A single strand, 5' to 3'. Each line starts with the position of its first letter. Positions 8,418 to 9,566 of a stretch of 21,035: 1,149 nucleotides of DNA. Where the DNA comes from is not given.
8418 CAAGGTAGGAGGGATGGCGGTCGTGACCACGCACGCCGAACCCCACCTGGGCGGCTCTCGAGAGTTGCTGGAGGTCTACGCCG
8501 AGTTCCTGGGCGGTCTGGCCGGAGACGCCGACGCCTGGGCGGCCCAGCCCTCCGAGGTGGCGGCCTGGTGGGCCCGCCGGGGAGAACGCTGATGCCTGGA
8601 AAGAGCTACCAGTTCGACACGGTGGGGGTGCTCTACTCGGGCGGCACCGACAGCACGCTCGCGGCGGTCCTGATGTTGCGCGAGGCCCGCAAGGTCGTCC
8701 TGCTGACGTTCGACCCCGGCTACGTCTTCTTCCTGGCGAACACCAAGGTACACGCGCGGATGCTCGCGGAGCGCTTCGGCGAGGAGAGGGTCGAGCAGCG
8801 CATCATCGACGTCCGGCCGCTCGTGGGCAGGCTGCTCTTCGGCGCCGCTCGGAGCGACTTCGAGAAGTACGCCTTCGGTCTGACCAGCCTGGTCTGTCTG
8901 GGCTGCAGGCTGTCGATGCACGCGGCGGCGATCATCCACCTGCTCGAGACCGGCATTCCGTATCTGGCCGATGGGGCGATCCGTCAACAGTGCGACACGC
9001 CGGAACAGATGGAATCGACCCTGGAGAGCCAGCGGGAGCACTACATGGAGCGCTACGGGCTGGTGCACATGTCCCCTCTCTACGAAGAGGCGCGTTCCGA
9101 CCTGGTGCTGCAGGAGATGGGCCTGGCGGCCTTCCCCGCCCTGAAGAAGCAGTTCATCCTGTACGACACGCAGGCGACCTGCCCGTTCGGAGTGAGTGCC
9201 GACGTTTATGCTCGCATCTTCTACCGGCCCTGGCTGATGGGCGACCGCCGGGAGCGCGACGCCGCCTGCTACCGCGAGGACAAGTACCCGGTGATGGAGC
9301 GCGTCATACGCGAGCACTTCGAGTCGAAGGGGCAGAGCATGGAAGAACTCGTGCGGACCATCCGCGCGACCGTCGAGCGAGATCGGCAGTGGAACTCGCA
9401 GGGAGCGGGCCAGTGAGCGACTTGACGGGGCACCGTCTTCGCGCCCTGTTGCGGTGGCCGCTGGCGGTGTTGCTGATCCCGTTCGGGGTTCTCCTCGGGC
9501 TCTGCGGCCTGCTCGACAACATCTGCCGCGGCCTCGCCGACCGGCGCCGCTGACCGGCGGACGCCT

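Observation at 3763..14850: Arn-like lipid-carrier sugar pathway built from non-canonical parts, with possible transient N-acylation logic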

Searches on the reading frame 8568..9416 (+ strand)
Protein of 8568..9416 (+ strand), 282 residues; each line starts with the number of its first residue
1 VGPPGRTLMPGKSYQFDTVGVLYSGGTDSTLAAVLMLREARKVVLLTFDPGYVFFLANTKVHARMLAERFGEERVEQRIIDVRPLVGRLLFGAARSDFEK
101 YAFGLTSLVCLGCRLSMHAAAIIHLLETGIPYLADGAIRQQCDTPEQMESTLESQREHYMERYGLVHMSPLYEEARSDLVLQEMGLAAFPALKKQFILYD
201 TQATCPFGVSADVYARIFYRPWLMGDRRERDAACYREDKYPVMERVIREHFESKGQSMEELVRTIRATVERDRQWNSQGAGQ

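Call 6: search_protein_families(library=pfam, proteins=[window:8568-9416:+], max_evalue=0.01)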
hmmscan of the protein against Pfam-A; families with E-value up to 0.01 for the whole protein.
window:8568-9416:+ (282 aa): 3 families
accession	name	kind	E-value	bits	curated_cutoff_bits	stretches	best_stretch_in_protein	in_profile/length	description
PF24167.1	DUF7411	-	3.9e-06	27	28.7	1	19-79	3-62/194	Family of unknown function (DUF7411)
PF06508.19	QueC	-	0.0015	18.5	22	1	21-53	4-36/210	Queuosine biosynthesis protein QueC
PF02568.20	ThiI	-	0.0083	16.2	20.5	0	19-69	6-55/197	Thiamine biosynthesis protein (ThiI)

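Call 7: search_protein_families(library=ncbifam, proteins=[window:8568-9416:+], max_evalue=0.01)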
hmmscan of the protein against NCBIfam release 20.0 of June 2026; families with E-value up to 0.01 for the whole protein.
window:8568-9416:+ (282 aa): 3 families
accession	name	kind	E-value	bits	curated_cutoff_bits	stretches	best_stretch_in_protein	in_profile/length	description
NF011155.0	PRK14561.1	equivalog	3.6e-05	23.6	207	1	19-79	3-62/195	hypothetical protein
TIGR00364.1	TIGR00364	equivalog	0.00059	19.4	150.3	1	21-51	3-33/201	7-cyano-7-deazaguanine synthase QueC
TIGR03679.1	Dph6_archaeal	equivalog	0.003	16.8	197.3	1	21-78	2-63/218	diphthine--ammonia ligase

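Call 10: search_solved_structures(query=window:8568-9416:+, max_evalue=1)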
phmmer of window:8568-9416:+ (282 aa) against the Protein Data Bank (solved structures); distinct sequences matched with E-value up to 1: 2.
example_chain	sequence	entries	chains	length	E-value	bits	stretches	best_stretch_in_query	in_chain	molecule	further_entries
9kq6_N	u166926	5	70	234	3.9e-09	39.4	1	19-177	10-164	Asparagine synthetase domain-containing protein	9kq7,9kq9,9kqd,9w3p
8xku_A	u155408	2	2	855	0.49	12.8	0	34-179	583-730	Probable inactive ATP-dependent zinc metalloprotease FTSHI 4, chloroplastic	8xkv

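Call 39: find_homologous_proteins(query=window:8568-9416:+, max_evalue=0.00001)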
Query window:8568-9416:+ (282 aa): 124 proteins with E <= 0.00001 among 1861 candidates; the best 120 are listed.
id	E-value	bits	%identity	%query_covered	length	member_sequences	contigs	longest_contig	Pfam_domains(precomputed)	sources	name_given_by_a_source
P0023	4.2e-176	602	96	97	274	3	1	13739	PF24167.2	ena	-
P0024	9.3e-120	417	69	96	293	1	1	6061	PF24167.2,PF06508.20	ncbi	-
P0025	2.8e-114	399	68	92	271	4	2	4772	PF24167.2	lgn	-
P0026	5.7e-105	369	64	92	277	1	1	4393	-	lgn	-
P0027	5.3e-86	306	58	87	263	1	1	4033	PF24167.2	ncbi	ncbi:hypothetical protein ACFL4G_12240 [Thermodesulfobacteriota bacterium]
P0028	8.2e-84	299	55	90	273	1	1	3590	PF24167.2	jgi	jgi:hypothetical protein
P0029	1.4e-83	298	56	87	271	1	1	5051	-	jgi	-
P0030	2.2e-83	298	55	88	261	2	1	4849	PF24167.2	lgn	-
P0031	6.6e-83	296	54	91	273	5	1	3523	PF24167.2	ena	-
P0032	7.4e-83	296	53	89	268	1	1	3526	-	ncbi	-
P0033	2.0e-82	295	53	93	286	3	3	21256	PF24167.2,PF06508.20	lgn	-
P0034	3.5e-82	294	49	99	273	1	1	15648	PF24167.2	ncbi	-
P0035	3.6e-82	294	51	90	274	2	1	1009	PF24167.2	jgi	jgi:hypothetical protein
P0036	5.1e-82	293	53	92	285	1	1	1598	PF24167.2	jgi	-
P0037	1.2e-81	292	54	90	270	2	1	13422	PF24167.2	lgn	-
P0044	7.0e-81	290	54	93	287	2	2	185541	PF24167.2,PF06508.20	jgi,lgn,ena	-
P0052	2.5e-80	288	54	89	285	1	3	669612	PF24167.2,PF06508.20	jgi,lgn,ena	-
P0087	2.4e-77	278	53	93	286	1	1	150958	PF24167.2,PF06508.20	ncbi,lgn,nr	ncbi:MAG: 7-cyano-7-deazaguanine synthase [Deltaproteobacteria bacterium]|nr:7-cyano-7-deazaguanine 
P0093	1.1e-76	276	52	92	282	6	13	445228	PF24167.2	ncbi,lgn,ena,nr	ncbi:MAG: hypothetical protein KJ067_05590 [Vicinamibacteria bacterium]|nr:hypothetical protein [Vic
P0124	6.6e-70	254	47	89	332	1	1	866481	-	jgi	jgi:hypothetical protein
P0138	1.4e-56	210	44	82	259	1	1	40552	-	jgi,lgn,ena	-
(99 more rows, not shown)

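Call 40: find_encoding_contigs(protein=P0093, flank=10000, max_places=1)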
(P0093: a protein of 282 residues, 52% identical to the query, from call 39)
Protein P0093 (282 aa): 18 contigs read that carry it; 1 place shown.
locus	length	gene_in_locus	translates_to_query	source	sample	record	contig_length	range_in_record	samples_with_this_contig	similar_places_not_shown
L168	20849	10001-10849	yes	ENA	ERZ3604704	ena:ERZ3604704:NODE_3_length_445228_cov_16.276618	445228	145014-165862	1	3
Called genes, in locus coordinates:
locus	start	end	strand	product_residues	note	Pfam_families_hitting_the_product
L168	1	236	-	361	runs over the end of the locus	PF13439:Glyco_transf_4, PF13579:Glyco_trans_4_4, PF00534:Glycos_transf_1, PF13692:Glyco_trans_1_4, PF13524:Glyco_trans_1_2 (weak), PF20706:GT4-conflict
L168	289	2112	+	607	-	PF00009:GTP_EFTU, PF01926:MMR_HSR1 (weak), PF22042:EF-G_D2, PF03144:GTP_EFTU_D2, PF00679:EFG_C, PF21018:BipA_C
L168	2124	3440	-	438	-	PF00072:Response_reg, PF01078:Mg_chelatase (faint), PF00158:Sigma54_activat, PF14532:Sigma54_activ_2, PF07728:AAA_5, PF25601:AAA_lid_14, PF02954:HTH_8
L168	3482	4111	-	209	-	-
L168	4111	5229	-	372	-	-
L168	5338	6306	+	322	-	PF01073:3Beta_HSD, PF01370:Epimerase, PF02719:Polysacc_synt_2, PF04321:RmlD_sub_bind, PF07993:NAD_binding_4, PF16363:GDP_Man_Dehyd, PF13460:NAD_binding_10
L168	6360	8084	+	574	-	PF02543:Carbam_trans_N, PF16861:Carbam_trans_C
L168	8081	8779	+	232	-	PF00535:Glycos_transf_2, PF13641:Glyco_tranf_2_3 (weak)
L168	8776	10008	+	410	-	PF01522:Polysacc_deac_1 (weak)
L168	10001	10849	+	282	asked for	PF24167:DUF7411 (faint)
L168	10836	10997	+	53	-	-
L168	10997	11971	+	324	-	PF03706:LPG_synthase_TM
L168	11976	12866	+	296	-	PF01073:3Beta_HSD, PF01370:Epimerase, PF04321:RmlD_sub_bind, PF05368:NmrA, PF07993:NAD_binding_4 (faint), PF13460:NAD_binding_10, PF16363:GDP_Man_Dehyd, PF02719:Polysacc_synt_2 (weak)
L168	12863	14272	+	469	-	PF04055:Radical_SAM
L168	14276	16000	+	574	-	-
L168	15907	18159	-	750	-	PF09586:YfhO (faint)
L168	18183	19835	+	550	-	PF13231:PMT_2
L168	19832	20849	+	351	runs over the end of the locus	PF01408:GFO_IDH_MocA, PF03447:NAD_binding_3 (faint), PF22725:GFO_IDH_MocA_C3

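Call 41: find_encoding_contigs(protein=P0087, flank=10000, max_places=1)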
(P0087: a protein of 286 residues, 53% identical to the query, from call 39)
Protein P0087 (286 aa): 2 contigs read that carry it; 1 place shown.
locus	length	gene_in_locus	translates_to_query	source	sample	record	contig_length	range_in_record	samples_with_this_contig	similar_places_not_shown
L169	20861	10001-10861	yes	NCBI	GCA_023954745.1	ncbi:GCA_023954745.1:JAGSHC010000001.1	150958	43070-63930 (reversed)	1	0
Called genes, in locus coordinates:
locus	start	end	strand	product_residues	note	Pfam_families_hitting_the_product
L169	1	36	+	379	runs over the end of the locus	-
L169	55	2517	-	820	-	-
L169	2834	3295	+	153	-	PF10025:DUF2267 (faint), PF11075:DUF2780 (weak)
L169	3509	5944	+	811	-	PF05872:HerA_C (weak)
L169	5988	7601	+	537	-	PF03168:LEA_2 (faint)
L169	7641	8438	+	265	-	-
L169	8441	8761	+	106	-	-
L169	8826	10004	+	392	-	PF00155:Aminotran_1_2, PF01041:DegT_DnrJ_EryC1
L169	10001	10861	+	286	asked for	PF06508:QueC (weak), PF24167:DUF7411 (weak)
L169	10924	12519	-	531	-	PF00092:VWA, PF13519:VWA_2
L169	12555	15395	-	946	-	PF00486:Trans_reg_C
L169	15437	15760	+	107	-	-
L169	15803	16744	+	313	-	PF00753:Lactamase_B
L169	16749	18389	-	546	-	PF16655:PhoD_N, PF09423:PhoD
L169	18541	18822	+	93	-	PF04228:Zn_peptidase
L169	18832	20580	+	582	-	PF02543:Carbam_trans_N, PF16861:Carbam_trans_C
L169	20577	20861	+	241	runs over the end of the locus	PF00535:Glycos_transf_2, PF13641:Glyco_tranf_2_3 (weak)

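Call 42: find_encoding_contigs(protein=P0052, flank=10000, max_places=1)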
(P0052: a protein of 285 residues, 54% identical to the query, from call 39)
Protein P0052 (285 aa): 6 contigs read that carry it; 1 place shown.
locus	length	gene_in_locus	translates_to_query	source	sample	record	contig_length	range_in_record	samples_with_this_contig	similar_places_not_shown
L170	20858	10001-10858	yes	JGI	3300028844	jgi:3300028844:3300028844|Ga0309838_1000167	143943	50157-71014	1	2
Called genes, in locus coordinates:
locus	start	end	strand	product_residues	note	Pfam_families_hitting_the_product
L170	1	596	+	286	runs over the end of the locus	PF00596:Aldolase_II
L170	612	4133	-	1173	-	PF00069:Pkinase, PF07714:PK_Tyr_Ser-Thr, PF13191:AAA_16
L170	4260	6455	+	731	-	-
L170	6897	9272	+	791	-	PF01935:DUF87 (weak), PF05872:HerA_C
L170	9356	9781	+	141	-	-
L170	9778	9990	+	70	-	-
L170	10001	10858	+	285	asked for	PF06508:QueC (weak), PF24167:DUF7411 (weak)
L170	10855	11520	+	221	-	PF22599:SecDF_P1_head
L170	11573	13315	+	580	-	PF02543:Carbam_trans_N, PF16861:Carbam_trans_C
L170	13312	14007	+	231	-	PF00535:Glycos_transf_2, PF13641:Glyco_tranf_2_3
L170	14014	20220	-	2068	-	-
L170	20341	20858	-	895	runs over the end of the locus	PF00069:Pkinase, PF07714:PK_Tyr_Ser-Thr, PF03781:FGE-sulfatase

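Call 48: search_protein_families(library=pfam, proteins=[L168:10997-11971:+, L168:14276-16000:+, L168:15907-18159:-, L168:18183-19835:+, L168:8776-10008:+, L168:3482-4111:-, L168:4111-5229:-, L170:10855-11520:+], max_evalue=0.01)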
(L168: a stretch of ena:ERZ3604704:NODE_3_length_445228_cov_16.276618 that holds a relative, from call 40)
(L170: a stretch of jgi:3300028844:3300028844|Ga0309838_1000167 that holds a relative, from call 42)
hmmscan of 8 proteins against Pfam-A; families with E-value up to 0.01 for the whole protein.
L168:10997-11971:+ (324 aa): 1 family
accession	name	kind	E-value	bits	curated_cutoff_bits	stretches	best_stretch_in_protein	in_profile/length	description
PF03706.18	LPG_synthase_TM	-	5.8e-36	124.9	33.4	1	9-303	2-302/302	Lysylphosphatidylglycerol synthase TM region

L168:14276-16000:+ (574 aa): 0 families

L168:15907-18159:- (750 aa): 1 family
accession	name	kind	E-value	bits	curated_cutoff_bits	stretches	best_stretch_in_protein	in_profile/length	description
PF09586.16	YfhO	-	3.4e-07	29.5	28.5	1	661-731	762-833/835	Bacterial membrane protein YfhO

L168:18183-19835:+ (550 aa): 1 family
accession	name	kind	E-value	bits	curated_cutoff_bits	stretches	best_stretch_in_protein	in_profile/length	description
PF13231.12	PMT_2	-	4.7e-10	40.4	26.1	1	73-200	1-129/160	Dolichyl-phosphate-mannose-protein mannosyltransferase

L168:8776-10008:+ (410 aa): 1 family
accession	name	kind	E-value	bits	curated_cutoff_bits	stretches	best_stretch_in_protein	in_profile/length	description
PF01522.26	Polysacc_deac_1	-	6.3e-06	26.6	23.1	1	198-278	29-111/124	Polysaccharide deacetylase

L168:3482-4111:- (209 aa): 1 family
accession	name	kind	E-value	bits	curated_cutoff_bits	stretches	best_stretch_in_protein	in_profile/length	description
PF11365.13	SOGA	-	0.0076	17.7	31.1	0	170-198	3-31/94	Protein SOGA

L168:4111-5229:- (372 aa): 24 families
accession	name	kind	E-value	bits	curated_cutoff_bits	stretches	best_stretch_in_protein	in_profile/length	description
PF13432.12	TPR_16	-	3.3e-23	82.2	32.7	4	111-174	1-64/65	Tetratricopeptide repeat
PF13428.12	TPR_14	-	3.9e-21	73.8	23.5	5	314-348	4-38/44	Tetratricopeptide repeat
PF07719.23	TPR_2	-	2.2e-16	59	27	1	141-173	1-33/34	Tetratricopeptide repeat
PF14559.12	TPR_19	-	3.4e-16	59.7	25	3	257-311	5-59/68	Tetratricopeptide repeat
PF13414.12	TPR_11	-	1.4e-11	44.4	26.8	1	116-152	3-39/42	TPR repeat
PF13371.12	TPR_9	-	6e-11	42.7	35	1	291-354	9-72/73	Tetratricopeptide repeat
PF03704.23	BTAD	-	8.7e-10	39.6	22.1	2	211-269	64-122/146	Bacterial transcriptional activator domain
PF13181.12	TPR_8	-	2.3e-08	34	25.7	0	245-275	3-33/34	Tetratricopeptide repeat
PF13431.12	TPR_17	-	6e-08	32.8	24.4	0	231-258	1-28/34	Tetratricopeptide repeat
PF25064.1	ARM_TT21_5th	-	1.3e-07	32.4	27.8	0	261-331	19-92/117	TT21 fifth ARM repeats domain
PF24463.1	DUF7577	-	5.5e-06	26.3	28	1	6-30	2-26/27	Domain of unknown function (DUF7577)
PF13174.12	TPR_6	-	8.8e-06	26.5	26.3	0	317-343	6-32/33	Tetratricopeptide repeat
PF13424.12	TPR_12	-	2.7e-05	24.7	30.1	0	186-238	21-74/77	Tetratricopeptide repeat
PF13240.11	Zn_Ribbon_1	-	3.2e-05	24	25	1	9-29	2-22/23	zinc-ribbon domain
PF12773.13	DZR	-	7.4e-05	23.3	27.3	1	7-27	25-45/45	Double zinc ribbon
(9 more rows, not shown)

L170:10855-11520:+ (221 aa): 1 family
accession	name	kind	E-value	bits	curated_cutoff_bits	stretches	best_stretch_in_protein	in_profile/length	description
PF22599.2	SecDF_P1_head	-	2.3e-09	37.6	27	1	113-205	9-105/114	SecDF, P1 head subdomain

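Call 51: find_encoding_contigs(protein=P0124, flank=10000, max_places=1)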
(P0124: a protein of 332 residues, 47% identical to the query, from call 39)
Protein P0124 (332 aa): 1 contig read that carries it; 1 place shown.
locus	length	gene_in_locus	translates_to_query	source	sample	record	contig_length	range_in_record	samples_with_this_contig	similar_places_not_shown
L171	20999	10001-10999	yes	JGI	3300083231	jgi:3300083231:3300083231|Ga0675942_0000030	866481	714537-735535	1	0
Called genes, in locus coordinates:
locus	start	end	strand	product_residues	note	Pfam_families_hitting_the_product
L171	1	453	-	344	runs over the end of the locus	PF01408:GFO_IDH_MocA, PF02894:GFO_IDH_MocA_C (weak), PF22725:GFO_IDH_MocA_C3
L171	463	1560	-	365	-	PF01041:DegT_DnrJ_EryC1, PF00155:Aminotran_1_2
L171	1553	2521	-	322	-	PF01073:3Beta_HSD, PF01370:Epimerase, PF02719:Polysacc_synt_2, PF04321:RmlD_sub_bind, PF13460:NAD_binding_10, PF16363:GDP_Man_Dehyd, PF07993:NAD_binding_4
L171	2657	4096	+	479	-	PF02310:B12-binding, PF04055:Radical_SAM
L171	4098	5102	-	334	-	PF13828:DUF4190 (weak), PF12796:Ank_2, PF13637:Ank_4, PF13857:Ank_5 (weak), PF00023:Ank, PF13637:Ank_4, PF13857:Ank_5, PF00023:Ank, +2 more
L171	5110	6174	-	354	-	PF04055:Radical_SAM, PF13186:SPASM (weak)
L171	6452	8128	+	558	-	PF02543:Carbam_trans_N, PF00814:TsaD (faint), PF16861:Carbam_trans_C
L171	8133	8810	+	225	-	PF00535:Glycos_transf_2, PF10111:Glyco_tranf_2_2 (weak), PF13641:Glyco_tranf_2_3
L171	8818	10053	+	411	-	PF01522:Polysacc_deac_1 (weak)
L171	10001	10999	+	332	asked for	-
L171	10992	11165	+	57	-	-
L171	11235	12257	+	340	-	-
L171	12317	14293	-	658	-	-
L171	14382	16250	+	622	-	-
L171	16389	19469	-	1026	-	-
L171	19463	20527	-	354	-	PF09098:Dehyd-heme_bind (faint), PF13442:Cytochrome_CBB3 (faint)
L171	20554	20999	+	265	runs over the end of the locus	-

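Call 52: find_encoding_contigs(protein=P0044, flank=10000, max_places=1)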
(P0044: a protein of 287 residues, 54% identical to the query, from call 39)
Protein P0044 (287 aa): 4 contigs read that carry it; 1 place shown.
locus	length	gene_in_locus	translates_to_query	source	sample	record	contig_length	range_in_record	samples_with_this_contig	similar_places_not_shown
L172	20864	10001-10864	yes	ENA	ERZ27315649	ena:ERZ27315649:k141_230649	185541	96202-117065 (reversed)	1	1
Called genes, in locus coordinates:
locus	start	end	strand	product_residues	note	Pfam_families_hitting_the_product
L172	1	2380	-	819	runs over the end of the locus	-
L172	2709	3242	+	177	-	-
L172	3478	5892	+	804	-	PF01935:DUF87 (faint), PF05872:HerA_C (weak)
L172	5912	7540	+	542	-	-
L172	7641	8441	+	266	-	-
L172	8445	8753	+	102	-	-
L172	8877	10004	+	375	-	PF01041:DegT_DnrJ_EryC1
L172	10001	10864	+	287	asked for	PF06508:QueC (weak), PF24167:DUF7411 (weak)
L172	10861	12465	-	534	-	PF16655:PhoD_N, PF16656:Pur_ac_phosph_N (weak), PF09423:PhoD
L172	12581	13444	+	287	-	PF04228:Zn_peptidase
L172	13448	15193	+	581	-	PF02543:Carbam_trans_N, PF16861:Carbam_trans_C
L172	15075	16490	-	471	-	-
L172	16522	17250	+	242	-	PF00535:Glycos_transf_2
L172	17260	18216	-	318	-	-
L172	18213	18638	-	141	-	-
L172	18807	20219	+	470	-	PF01546:Peptidase_M20, PF07687:M20_dimer (weak)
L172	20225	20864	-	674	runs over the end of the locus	-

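Call 53: find_encoding_contigs(protein=P0138, flank=10000, max_places=1)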
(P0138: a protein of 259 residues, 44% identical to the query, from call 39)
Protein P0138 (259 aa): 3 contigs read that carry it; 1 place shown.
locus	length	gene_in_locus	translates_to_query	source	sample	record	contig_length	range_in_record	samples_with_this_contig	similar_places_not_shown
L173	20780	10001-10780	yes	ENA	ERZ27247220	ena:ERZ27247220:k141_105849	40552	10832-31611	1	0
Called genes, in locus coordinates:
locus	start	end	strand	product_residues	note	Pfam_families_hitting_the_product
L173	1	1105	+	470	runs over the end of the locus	PF00682:HMGL-like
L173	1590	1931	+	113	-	PF00076:RRM_1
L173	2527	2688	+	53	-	PF19451:DUF5989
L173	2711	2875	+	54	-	PF19451:DUF5989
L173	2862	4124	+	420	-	PF00657:Lipase_GDSL (faint), PF13472:Lipase_GDSL_2, PF07719:TPR_2 (faint), PF13432:TPR_16 (weak), PF13472:Lipase_GDSL_2 (weak)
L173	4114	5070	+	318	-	PF01073:3Beta_HSD, PF01370:Epimerase, PF02719:Polysacc_synt_2, PF04321:RmlD_sub_bind, PF07993:NAD_binding_4, PF13460:NAD_binding_10, PF16363:GDP_Man_Dehyd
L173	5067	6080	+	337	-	PF01408:GFO_IDH_MocA, PF02894:GFO_IDH_MocA_C, PF22725:GFO_IDH_MocA_C3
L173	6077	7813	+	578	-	PF02543:Carbam_trans_N, PF16861:Carbam_trans_C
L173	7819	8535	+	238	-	PF13641:Glyco_tranf_2_3, PF00535:Glycos_transf_2, PF10111:Glyco_tranf_2_2 (weak)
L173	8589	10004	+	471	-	PF02310:B12-binding, PF04055:Radical_SAM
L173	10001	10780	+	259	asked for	-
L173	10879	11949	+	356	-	PF03706:LPG_synthase_TM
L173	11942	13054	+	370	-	PF04015:DUF362, PF00037:Fer4 (weak), PF12797:Fer4_2 (faint), PF12837:Fer4_6 (weak), PF14697:Fer4_21 (faint)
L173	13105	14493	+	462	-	PF02310:B12-binding, PF04055:Radical_SAM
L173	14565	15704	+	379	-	PF01522:Polysacc_deac_1 (faint)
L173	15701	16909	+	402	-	PF13231:PMT_2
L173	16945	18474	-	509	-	-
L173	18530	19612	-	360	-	PF00155:Aminotran_1_2, PF01041:DegT_DnrJ_EryC1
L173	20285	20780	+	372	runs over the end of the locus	PF01208:URO-D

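Call 60: search_protein_families(library=ncbifam, proteins=[L168:8776-10008:+, L171:8818-10053:+, L173:14565-15704:+], max_evalue=5)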
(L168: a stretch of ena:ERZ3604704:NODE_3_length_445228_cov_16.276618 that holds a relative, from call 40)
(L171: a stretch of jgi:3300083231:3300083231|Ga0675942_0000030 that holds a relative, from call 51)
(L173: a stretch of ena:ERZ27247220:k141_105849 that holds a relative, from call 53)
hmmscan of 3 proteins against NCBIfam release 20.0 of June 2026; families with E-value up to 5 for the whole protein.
L168:8776-10008:+ (410 aa): 5 families
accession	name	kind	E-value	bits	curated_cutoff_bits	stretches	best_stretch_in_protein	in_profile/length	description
TIGR03006.1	pepcterm_polyde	equivalog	7.6e-06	25.2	276.2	1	198-325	44-177/272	XrtA system polysaccharide deacetylase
TIGR02764.1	spore_ybaN_pdaB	equivalog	0.00057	19.7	237.4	1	198-241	29-72/191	polysaccharide deacetylase family sporulation protein PdaB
TIGR04243.1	nodulat_NodB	equivalog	0.11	12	240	1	190-251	17-77/197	chitooligosaccharide deacetylase NodB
TIGR03212.1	uraD_N-term-dom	equivalog_domain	0.12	11.3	424.6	1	201-237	90-126/297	allantoinase PuuE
NF009282.1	PRK12642.1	equivalog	0.22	10.8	242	1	245-292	11-58/239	flagellar basal-body rod protein FlgF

L171:8818-10053:+ (411 aa): 4 families
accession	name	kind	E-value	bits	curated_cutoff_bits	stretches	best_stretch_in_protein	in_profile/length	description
TIGR03006.1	pepcterm_polyde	equivalog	1.6e-07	30.8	276.2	1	207-301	45-145/272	XrtA system polysaccharide deacetylase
TIGR02764.1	spore_ybaN_pdaB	equivalog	1.7e-05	24.7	237.4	1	181-249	6-72/191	polysaccharide deacetylase family sporulation protein PdaB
NF045822.1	PgAcgDacpgdA2_Bac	equivalog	0.00096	18.6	400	1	206-269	92-154/274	peptidoglycan-N-acetylglucosamine deacetylase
NF006607.0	PRK09169.1-1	subfamily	0.15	8.6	4152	1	198-295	1990-2075/2974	hypothetical protein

L173:14565-15704:+ (379 aa): 3 families
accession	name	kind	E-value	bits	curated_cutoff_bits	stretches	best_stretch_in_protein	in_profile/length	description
TIGR03006.1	pepcterm_polyde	equivalog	0.0076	15.4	276.2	1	173-235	63-127/272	XrtA system polysaccharide deacetylase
NF053788.1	GlcNAc_PG_deac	equivalog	0.13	11.7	280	1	176-196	57-77/241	N-acetylglucosaminyl phosphatidylglycerol deacetylase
TIGR02884.1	spore_pdaA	equivalog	0.23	11.1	298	1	159-218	65-123/224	delta-lactam-biosynthetic de-N-acetylase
